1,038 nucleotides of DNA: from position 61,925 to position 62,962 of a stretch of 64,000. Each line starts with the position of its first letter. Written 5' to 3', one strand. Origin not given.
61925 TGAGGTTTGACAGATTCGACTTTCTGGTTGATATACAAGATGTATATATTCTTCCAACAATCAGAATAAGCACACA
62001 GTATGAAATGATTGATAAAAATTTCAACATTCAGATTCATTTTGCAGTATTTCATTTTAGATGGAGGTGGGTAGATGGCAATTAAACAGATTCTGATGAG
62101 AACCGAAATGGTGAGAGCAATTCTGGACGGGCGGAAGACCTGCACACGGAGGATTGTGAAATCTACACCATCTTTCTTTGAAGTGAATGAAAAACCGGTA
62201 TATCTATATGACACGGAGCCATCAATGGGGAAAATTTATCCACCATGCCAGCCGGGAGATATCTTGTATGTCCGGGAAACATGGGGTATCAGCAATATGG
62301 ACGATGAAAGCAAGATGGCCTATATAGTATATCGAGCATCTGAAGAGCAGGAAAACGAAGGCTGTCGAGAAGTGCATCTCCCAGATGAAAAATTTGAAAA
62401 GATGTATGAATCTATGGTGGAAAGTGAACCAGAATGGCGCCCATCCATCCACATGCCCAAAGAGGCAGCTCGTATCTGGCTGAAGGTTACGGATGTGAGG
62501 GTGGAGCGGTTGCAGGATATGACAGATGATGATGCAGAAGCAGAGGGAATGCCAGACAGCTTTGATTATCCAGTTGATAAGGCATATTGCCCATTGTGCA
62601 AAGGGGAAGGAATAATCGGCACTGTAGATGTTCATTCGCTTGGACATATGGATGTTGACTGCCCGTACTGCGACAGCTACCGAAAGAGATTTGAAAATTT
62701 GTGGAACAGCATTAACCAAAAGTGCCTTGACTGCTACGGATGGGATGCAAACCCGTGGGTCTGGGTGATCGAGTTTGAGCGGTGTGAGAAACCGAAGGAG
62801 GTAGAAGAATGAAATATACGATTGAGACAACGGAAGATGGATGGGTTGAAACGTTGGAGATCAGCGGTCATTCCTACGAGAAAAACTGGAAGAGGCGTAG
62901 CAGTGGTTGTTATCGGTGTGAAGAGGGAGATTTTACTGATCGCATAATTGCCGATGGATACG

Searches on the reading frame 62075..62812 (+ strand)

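Call 49: search_protein_families(library=pfam, proteins=[window:62075-62812:+], max_evalue=0.01)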
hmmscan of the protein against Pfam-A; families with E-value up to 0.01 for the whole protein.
window:62075-62812:+ (245 aa): 2 families
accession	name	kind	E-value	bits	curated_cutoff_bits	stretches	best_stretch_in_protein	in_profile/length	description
PF04266.20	ASCH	-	6.4e-05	24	21.2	1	8-166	3-76/103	ASCH domain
PF00684.25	DnaJ_CXXCXGXG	-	0.0024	18.5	32.7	1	170-222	16-63/65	DnaJ central domain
